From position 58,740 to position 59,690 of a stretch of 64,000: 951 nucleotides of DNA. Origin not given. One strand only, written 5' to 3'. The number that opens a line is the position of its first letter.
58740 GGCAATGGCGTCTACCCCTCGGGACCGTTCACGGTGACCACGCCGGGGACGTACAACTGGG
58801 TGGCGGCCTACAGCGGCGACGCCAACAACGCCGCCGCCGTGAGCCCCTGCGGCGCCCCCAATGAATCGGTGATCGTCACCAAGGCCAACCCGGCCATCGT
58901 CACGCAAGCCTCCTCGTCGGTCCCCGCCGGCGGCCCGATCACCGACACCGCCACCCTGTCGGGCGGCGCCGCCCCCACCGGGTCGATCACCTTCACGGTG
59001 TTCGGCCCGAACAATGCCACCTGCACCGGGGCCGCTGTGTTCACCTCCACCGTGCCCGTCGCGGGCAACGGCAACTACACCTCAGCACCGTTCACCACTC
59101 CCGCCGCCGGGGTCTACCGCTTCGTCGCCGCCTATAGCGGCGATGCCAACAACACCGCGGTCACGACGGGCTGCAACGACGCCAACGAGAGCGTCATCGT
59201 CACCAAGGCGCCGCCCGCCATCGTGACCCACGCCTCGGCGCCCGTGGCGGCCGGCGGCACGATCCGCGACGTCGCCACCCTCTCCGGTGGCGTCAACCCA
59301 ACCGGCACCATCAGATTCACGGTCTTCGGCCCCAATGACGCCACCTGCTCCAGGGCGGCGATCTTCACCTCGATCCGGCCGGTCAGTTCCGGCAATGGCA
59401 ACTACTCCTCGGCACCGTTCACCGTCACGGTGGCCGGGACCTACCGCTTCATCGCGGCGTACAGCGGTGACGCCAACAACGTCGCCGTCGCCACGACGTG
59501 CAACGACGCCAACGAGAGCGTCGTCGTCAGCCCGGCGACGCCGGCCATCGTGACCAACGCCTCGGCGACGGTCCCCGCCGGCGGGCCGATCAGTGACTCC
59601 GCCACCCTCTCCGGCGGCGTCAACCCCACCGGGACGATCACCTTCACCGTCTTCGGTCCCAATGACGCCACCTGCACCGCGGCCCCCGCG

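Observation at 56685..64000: Giant tandem-repeat adhesin gene missing from the ORF track; all listed ORFs here are antisense artefacts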

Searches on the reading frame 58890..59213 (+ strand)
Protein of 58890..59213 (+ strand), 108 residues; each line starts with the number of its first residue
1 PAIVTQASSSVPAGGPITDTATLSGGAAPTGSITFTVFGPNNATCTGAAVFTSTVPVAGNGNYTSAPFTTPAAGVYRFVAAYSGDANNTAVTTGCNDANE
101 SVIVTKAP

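Call 38: predict_structure(alignment_id=A1)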
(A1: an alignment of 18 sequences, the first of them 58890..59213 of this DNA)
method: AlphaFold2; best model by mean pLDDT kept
length: 108 residues; sequences in the alignment: 18
mean_pLDDT: 96.8   pTM: 0.87
mean pLDDT of the five models: 96.8, 96.5, 96.5, 96.3, 94.9
residues with pLDDT >= 90: 105; 70-90: 3; 50-70: 0; < 50: 0
segments of 3 or more residues with pLDDT < 50: none
pLDDT, mean of each block of 10 residues (from residue 1): 96 98 97 98 96 98 98 98 97 94 94
secondary structure, 60 per line:
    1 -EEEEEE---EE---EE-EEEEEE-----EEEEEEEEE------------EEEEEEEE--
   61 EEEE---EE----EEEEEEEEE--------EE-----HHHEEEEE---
elements in order: E2-7 E19-24 E30-38 E51-58 E61-64 E74-82 E101-105
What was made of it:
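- On Pfam PF16640 Big_3_5 (bacterial Ig-like domain, group 3) repeat protein: The AF2 model of unit 5 has pLDDT 96.8 and seven strands (call 38).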

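Call 42: fold_search(model_id=the predicted structure, library=pdb)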
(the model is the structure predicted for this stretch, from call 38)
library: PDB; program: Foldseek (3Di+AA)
matches with E <= 10: 1871; with E <= 0.001: 0
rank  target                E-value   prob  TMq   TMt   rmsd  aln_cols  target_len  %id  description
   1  8f90_B                2.0e-03  1.00  0.71  0.54   3.5       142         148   15  Intramolecular ester bond-containing repeat domain 2 from Suipraoptans intestinalis adhesin (released 2024-06-19)
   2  9blp                  2.0e-03  1.00  0.68  0.54   4.1       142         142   16  T450S mutant of repeat domain 2 from Clostridium perfringens adhesin CPE0147 with intramolecular ester bond (released 2025-05-07)
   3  9blo_A                2.1e-03  1.00  0.68  0.54   4.1       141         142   17  T450C mutant of repeat domain 2 from Clostridium perfringens adhesin CPE0147 without intramolecular ester bond (released 2025-05-07)
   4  8f90_A                5.4e-03  1.00  0.70  0.53   3.5       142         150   15  Intramolecular ester bond-containing repeat domain 2 from Suipraoptans intestinalis adhesin (released 2024-06-19)
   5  4ni6                  5.4e-03  1.00  0.73  0.59   3.5       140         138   15  Repeat domain 1 of Clostridium perfringens CPE0147 (released 2013-12-04)
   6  8f9l_B                7.8e-03  1.00  0.75  0.60   2.9       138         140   14  Intramolecular ester bond-containing repeat domain from Gemella massiliensis adhesin (released 2024-06-19)
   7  8f90_C                1.0e-02  1.00  0.69  0.53   3.6       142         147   15  Intramolecular ester bond-containing repeat domain 2 from Suipraoptans intestinalis adhesin (released 2024-06-19)
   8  8f9l_A                1.4e-02  1.00  0.70  0.56   3.5       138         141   13  Intramolecular ester bond-containing repeat domain from Gemella massiliensis adhesin (released 2024-06-19)
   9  9jtz_A                1.5e-02  1.00  0.52  0.26   4.8       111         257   15  Crystal structure of Nir2 C-terminal domain in complex with phosphatidic acid (released 2025-10-15)
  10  4kkq_A                1.6e-02  1.00  0.51  0.29   4.7       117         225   18  Crystal structure of Vibrio cholerae RbmA (crystal form 1) (released 2013-05-22)
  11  8cs9_X                1.6e-02  1.00  0.57  0.12   4.6       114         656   14  Composite reconstruction of Class 1 of the erythrocyte ankyrin-1 complex (released 2022-07-20)
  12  4mkm                  2.1e-02  1.00  0.65  0.28   4.5       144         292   15  Repeat domains 1 & 2 of Clostridium perfringens Cpe0147 (released 2013-12-04)
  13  1g0d                  2.4e-02  1.00  0.58  0.12   4.1       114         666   17  CRYSTAL STRUCTURE OF RED SEA BREAM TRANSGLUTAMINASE (released 2001-05-23)
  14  4kkp_B                2.4e-02  0.98  0.48  0.26   7.3       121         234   15  Crystal structure of Vibrio cholerae RbmA (crystal form 2) (released 2013-05-22)
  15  5axg_B                2.5e-02  1.00  0.59  0.13   4.4       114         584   13  Crystal structure of thermophilic dextranase from Thermoanaerobacter pseudethanolicus (released 2015-11-11)
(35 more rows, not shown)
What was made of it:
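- On Pfam PF16640 Big_3_5 (bacterial Ig-like domain, group 3) repeat protein: Foldseek's best matches are Ig-like repeat domains, TM 0.68-0.75 (call 42).
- Closest known: Fibrillar adhesin-like. Same: The unit model superposes best on stalk domains of Cpe0147-type adhesins (call 42).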

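Call 71: search_solved_structures(query=A1, max_evalue=1)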
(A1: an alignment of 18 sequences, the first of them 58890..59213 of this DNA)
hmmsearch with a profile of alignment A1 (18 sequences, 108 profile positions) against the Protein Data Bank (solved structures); distinct sequences matched with E-value up to 1: 2.
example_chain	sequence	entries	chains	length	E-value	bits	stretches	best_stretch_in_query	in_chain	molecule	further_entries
8es4_G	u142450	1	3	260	0.1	15.9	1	17-59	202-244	Gp44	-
2pia_A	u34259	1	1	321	0.24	14.7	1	16-59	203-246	PHTHALATE DIOXYGENASE REDUCTASE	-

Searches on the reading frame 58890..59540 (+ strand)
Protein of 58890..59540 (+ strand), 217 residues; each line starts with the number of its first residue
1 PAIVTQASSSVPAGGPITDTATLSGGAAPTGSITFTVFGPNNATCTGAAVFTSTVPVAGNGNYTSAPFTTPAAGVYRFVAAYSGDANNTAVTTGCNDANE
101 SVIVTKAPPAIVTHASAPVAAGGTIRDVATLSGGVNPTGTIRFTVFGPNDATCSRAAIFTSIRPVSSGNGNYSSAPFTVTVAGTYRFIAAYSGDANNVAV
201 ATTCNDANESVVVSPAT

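Call 29: search_solved_structures(query=window:58890-59540:+, max_evalue=1)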
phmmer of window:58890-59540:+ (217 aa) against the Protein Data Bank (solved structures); distinct sequences matched with E-value up to 1: 5.
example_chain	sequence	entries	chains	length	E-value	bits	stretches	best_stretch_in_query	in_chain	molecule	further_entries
7d3r_3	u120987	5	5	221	0.083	16.1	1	70-126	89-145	A/WH/CHA/09 VP3 | Capsid protein VP0 | VP3 of capsid protein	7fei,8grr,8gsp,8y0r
4gh4_C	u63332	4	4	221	0.15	15.2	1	70-126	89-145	capsid protein VP3 | VP3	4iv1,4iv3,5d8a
8hbg_C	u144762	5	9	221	0.16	15.1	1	70-126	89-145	VP3 of capsid protein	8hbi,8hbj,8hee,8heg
8py0_A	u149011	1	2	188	0.24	14.6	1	22-142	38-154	Ligand Binding domain (LBD) Chemoreceptor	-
3pg0_A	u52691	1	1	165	0.39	13.9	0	182-208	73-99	ThreeFoil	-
